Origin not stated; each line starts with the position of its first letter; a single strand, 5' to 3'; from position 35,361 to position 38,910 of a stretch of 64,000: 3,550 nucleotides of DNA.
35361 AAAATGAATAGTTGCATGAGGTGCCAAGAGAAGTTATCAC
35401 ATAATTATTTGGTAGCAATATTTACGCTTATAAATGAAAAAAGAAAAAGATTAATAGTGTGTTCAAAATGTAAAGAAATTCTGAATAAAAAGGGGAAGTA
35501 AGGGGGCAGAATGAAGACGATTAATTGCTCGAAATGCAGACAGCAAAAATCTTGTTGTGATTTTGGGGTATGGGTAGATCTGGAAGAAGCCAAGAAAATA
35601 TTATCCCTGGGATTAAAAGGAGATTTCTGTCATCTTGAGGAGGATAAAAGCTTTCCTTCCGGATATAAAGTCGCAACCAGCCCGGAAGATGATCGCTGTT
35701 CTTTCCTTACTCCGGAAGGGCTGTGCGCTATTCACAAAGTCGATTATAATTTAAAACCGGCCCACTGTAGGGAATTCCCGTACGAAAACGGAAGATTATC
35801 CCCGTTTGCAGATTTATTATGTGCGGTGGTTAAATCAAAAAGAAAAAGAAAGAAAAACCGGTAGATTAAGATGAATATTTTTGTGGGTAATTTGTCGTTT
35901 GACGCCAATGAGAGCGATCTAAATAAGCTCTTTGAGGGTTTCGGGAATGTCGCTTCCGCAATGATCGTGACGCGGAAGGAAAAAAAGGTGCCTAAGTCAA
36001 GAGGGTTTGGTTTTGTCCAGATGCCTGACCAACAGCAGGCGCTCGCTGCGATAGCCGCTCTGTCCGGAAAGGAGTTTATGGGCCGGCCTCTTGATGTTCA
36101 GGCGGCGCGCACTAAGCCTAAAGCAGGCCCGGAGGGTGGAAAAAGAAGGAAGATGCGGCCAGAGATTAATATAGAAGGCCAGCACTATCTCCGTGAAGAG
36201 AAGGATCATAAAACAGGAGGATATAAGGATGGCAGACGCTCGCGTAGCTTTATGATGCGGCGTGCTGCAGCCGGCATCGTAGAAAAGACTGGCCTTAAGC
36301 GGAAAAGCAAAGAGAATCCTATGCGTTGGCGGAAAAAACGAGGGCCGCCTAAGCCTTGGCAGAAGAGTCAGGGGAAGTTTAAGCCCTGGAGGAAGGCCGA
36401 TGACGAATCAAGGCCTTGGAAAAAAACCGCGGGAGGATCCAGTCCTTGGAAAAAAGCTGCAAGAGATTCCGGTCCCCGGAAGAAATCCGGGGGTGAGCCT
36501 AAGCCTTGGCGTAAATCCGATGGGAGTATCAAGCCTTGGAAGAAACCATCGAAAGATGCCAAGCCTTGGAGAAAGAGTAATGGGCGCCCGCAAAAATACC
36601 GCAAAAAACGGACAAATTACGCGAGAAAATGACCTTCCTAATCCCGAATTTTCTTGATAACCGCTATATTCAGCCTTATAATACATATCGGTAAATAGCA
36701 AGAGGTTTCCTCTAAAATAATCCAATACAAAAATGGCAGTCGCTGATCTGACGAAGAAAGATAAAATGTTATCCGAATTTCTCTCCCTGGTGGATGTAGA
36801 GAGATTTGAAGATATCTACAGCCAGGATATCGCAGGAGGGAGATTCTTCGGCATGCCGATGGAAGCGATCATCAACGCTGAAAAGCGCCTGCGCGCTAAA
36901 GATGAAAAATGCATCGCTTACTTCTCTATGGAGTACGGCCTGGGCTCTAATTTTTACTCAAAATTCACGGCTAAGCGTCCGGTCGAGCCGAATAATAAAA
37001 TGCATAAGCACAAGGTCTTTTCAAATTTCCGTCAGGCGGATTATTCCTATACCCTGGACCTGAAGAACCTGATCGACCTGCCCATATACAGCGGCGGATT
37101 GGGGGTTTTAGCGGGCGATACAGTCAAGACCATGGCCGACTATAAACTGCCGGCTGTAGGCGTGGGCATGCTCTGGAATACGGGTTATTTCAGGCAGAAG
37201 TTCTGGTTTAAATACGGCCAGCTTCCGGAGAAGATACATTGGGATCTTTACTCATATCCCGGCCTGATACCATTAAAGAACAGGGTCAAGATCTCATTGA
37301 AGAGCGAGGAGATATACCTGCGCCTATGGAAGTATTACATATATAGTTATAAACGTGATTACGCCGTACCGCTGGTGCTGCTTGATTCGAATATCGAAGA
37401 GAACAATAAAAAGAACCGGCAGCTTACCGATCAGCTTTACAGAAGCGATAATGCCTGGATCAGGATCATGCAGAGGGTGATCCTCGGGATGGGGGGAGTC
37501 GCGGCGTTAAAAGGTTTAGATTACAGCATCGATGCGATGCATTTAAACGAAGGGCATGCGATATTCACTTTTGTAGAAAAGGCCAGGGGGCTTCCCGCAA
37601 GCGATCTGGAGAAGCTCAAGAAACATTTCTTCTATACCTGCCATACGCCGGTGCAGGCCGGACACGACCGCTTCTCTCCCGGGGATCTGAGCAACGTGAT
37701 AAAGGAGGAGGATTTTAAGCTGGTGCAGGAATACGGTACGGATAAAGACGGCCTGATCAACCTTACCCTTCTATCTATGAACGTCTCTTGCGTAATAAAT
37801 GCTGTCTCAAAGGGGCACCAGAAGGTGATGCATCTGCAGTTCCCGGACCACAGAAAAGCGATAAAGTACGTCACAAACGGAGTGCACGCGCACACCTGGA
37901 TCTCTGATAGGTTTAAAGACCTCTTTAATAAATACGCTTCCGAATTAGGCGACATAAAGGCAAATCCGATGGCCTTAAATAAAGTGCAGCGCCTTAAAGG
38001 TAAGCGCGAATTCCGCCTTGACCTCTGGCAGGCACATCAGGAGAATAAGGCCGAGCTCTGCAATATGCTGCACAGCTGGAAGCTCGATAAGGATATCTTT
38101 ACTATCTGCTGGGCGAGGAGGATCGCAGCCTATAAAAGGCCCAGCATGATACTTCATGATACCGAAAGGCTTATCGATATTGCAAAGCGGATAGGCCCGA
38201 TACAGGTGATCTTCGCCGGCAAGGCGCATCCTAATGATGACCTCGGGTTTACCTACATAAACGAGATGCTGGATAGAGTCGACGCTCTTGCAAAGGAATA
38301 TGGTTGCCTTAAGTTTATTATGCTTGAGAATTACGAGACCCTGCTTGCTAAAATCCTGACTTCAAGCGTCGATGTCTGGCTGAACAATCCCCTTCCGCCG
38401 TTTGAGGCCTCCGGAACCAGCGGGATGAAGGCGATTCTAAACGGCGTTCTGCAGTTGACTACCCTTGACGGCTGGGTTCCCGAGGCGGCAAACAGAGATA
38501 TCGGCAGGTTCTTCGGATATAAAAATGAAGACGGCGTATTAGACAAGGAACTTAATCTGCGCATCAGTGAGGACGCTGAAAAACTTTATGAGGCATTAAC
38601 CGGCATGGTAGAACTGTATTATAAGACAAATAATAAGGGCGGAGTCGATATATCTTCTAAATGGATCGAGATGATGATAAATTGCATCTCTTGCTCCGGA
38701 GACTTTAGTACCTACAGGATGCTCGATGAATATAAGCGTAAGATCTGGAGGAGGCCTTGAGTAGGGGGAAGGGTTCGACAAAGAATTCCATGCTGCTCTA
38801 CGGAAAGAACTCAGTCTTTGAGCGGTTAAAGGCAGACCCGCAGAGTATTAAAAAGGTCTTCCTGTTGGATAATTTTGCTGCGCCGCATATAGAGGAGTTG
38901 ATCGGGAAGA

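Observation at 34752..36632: tRNA-His-proximal cluster of small zinc-ribbon, basic and RRM proteins, including three sORFs absent from the ORF track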

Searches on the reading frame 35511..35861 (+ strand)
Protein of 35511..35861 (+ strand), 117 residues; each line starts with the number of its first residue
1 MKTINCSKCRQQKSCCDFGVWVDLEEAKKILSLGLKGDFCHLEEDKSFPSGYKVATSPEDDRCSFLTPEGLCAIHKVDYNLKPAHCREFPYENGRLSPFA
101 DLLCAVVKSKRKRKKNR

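Call 9: search_protein_families(library=pfam, max_evalue=1, proteins=[window:35511-35861:+])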
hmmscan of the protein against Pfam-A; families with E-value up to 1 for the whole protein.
seq(117 aa): 0 families

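Call 11: search_protein_families(library=ncbifam, max_evalue=1, proteins=[window:35511-35861:+])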
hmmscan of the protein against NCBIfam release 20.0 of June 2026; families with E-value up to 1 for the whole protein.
seq(117 aa): 1 family
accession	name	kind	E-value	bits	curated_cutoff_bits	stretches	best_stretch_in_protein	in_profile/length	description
NF038110.1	Lys_methyl_FliB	equivalog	0.00055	19.6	85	1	7-76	12-85/373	flagellin lysine-N-methylase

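Call 55: find_homologous_proteins(query=window:35511-35861:+, max_evalue=0.001)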
Query seq(117 aa) (117 aa): 259 proteins with E <= 0.001 among 259 candidates; the best 120 are listed.
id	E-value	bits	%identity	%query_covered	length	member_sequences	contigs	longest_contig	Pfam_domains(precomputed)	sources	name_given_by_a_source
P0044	5.7e-76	270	100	100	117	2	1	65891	-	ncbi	ncbi:hypothetical protein ACFLZ3_01110 [Candidatus Omnitrophota bacterium]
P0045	1.9e-63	230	88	91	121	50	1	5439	PF03692.21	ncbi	ncbi:MAG: YkgJ family cysteine cluster protein [Candidatus Omnitrophota bacterium]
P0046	2.7e-61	223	83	99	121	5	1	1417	-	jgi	jgi:Fe-S-cluster containining protein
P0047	4.7e-61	222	84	98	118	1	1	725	PF03692.21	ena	-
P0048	2.4e-60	220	79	99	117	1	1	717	-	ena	-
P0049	1.1e-59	218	81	91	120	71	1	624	-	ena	-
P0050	5.9e-59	215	81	94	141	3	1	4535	PF03692.21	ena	-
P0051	7.2e-59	215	79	100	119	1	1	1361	-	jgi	jgi:hypothetical protein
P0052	8.1e-59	215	85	94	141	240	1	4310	-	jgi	-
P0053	1.1e-58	214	82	97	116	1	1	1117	-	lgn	-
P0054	1.3e-58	214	82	97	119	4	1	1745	-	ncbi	-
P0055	1.8e-58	214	78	100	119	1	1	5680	-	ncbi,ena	-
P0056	2.7e-58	213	81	98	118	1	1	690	-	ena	-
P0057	1.2e-57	211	80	94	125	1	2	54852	-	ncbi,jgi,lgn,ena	-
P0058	1.8e-57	210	75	100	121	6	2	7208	-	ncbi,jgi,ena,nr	ncbi:MAG: YkgJ family cysteine cluster protein [Candidatus Omnitrophica bacterium]|jgi:Fe-S-cluster 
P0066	1.8e-56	207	79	91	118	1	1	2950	PF03692.21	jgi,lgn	jgi:Fe-S-cluster containining protein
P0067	2.1e-56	207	75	91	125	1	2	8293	PF03692.21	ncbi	-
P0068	2.5e-56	207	76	100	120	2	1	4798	PF03692.21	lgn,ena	-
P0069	2.6e-56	207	77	90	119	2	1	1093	PF03692.21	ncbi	-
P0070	4.7e-56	206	75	98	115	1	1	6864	PF03692.21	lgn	-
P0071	5.5e-56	206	75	98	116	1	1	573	PF03692.21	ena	-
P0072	5.7e-56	205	72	97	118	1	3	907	PF03692.21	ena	-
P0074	6.7e-56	205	75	97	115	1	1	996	PF03692.21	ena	-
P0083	1.7e-55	204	74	89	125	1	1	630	PF03692.21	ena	-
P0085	2.0e-55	204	71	90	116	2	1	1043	PF03692.21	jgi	jgi:Fe-S-cluster containining protein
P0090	5.0e-55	202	77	89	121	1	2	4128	PF03692.21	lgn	-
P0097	1.1e-54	201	75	99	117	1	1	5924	PF03692.21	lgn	-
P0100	1.5e-54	201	75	91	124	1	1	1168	PF03692.21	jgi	jgi:Fe-S-cluster containining protein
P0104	2.9e-54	200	77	89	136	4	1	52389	PF03692.21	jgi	jgi:Fe-S-cluster containining protein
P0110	1.5e-53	198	72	91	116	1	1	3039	PF03692.21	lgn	-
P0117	6.6e-53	196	75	99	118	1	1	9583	PF03692.21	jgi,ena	-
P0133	4.8e-52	193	69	98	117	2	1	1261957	PF03692.21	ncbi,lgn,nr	ncbi:MAG: YkgJ family cysteine cluster protein [Candidatus Omnitrophica bacterium]|nr:YkgJ family cy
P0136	6.0e-52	193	72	97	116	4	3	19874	PF03692.21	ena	-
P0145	4.7e-51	190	73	97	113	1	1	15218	PF03692.21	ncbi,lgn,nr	ncbi:MAG: YkgJ family cysteine cluster protein [Candidatus Omnitrophica bacterium]|nr:YkgJ family cy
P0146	4.9e-51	190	74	89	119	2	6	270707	PF03692.21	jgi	jgi:Fe-S-cluster containining protein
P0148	7.8e-51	189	71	91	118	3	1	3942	PF03692.21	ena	-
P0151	9.0e-51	189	71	91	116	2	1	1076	PF03692.21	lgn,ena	-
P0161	2.3e-49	184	71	97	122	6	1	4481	PF03692.21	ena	-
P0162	2.8e-49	184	66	97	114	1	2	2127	PF03692.21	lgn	-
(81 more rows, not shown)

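Call 56: find_encoding_contigs(protein=P0044, flank=4000, max_places=3)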
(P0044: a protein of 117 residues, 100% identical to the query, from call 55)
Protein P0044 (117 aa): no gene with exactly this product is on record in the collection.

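Call 93: search_protein_families(library=pfam, max_evalue=0.01, proteins=[P0045])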
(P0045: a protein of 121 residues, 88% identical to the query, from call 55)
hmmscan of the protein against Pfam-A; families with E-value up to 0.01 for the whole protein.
P0045 (121 aa): 1 family
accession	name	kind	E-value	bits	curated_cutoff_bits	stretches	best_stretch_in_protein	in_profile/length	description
PF03692.20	CxxCxxCC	-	7.9e-06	26.9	23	1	6-95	2-75/85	Putative zinc- or iron-chelating domain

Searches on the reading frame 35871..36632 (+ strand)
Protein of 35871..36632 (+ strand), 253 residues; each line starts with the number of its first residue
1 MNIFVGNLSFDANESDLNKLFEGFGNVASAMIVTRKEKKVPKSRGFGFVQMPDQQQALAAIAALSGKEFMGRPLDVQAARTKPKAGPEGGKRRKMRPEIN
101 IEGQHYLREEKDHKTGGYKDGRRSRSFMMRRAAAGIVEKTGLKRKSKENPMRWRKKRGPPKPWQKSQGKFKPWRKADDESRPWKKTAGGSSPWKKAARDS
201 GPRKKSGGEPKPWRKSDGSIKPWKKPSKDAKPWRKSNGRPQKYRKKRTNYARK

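Call 9: search_protein_families(library=pfam, max_evalue=1, proteins=[window:35871-36629:+])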
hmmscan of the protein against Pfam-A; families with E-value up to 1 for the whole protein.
seq(253 aa): 3 families
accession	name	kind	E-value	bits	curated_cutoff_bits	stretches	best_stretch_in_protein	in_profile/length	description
PF00076.28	RRM_1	-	4.3e-18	65.4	20.7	1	3-74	1-69/70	RNA recognition motif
PF13893.12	RRM_5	-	0.03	14.5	27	1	7-80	33-100/125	RNA recognition motif. (a.k.a. RRM, RBD, or RNP domain)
PF16367.11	RRM_7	-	0.11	12.9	27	1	2-49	3-54/94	RNA recognition motif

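Call 10: find_encoding_contigs(protein=window:35871-36632:+, flank=10000, max_places=10)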
Protein window:35871-36632:+ (253 aa): no gene with exactly this product is on record in the collection.

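Call 11: search_protein_families(library=ncbifam, max_evalue=1, proteins=[window:35871-36632:+])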
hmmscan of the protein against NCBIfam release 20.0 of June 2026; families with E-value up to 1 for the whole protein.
window:35871-36632:+ (253 aa): 9 families
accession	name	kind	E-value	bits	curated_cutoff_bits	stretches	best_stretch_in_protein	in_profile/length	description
NF058537.1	Rbp_regulator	equivalog_domain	1.2e-24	86.3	100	1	2-82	1-79/79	RNA-binding regulator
TIGR01622.1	SF-CC1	subfamily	4.1e-14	52.5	231.65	1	2-79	221-296/500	splicing factor, CC1-like family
TIGR01628.1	PABP-1234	subfamily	1.3e-13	51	497.1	1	2-84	287-366/595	polyadenylate binding protein, human types 1, 2, 3, 4 family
TIGR01661.1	ELAV_HUD_SF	subfamily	8.8e-11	42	279.1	1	3-83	272-349/351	ELAV/HuD family splicing factor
TIGR01642.1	U2AF_lg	subfamily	8.9e-09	34.4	310.3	1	3-81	299-375/510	U2 snRNP auxilliary factor, large subunit, splicing factor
TIGR01645.1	half-pint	subfamily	0.00049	19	443.95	1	5-85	205-283/607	poly-U binding splicing factor, half-pint family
TIGR01648.1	hnRNP-R-Q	subfamily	0.00073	18.4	317.85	1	3-84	236-309/577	hnRNP-R, Q splicing factor family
TIGR01659.1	sex-lethal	subfamily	0.0014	18.3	486.2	1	2-85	195-278/346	sex-lethal family splicing factor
TIGR01649.1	hnRNP-L_PTB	subfamily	0.013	14.5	287.4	1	17-81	316-373/493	hnRNP-L/PTB/hephaestus splicing factor family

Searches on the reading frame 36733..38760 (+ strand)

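Call 9: search_protein_families(library=pfam, max_evalue=1, proteins=[window:36733-38760:+])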
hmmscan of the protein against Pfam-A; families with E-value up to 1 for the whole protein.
window:36733-38760:+ (675 aa): 2 families
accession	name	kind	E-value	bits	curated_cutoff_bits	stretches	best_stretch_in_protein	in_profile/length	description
PF00343.26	Phosphorylase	-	4.7e-36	124.8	27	3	337-600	319-602/713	Carbohydrate phosphorylase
PF11897.13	DUF3417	-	0.0034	18.2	25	1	50-71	85-106/109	Protein of unknown function (DUF3417)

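Call 11: search_protein_families(library=ncbifam, max_evalue=1, proteins=[window:36733-38760:+])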
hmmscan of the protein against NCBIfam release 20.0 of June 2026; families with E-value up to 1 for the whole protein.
window:36733-38760:+ (675 aa): 6 families
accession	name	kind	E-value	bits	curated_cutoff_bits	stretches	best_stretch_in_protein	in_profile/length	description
TIGR02094.1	more_P_ylases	subfamily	3.5e-124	415.8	191.7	1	115-672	13-598/600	alpha-glucan family phosphorylase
NF041129.1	maldex_phorlase_Thcocales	equivalog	1e-91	308.4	1500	1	115-672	111-684/816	maltodextrin phosphorylase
TIGR02093.1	P_ylase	subfamily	3.8e-33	114.6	552.9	3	328-582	404-672/804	glycogen/starch/alpha-glucan family phosphorylase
NF011561.0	PRK14985.1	equivalog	2.1e-20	72.6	1273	2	346-587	412-670/800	maltodextrin phosphorylase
NF011562.0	PRK14986.1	equivalog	1e-18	66.8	1546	2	342-584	421-680/815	glycogen phosphorylase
NF051444.1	HblA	equivalog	0.15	11.3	690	1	363-447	278-364/375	hemolysin BL binding component B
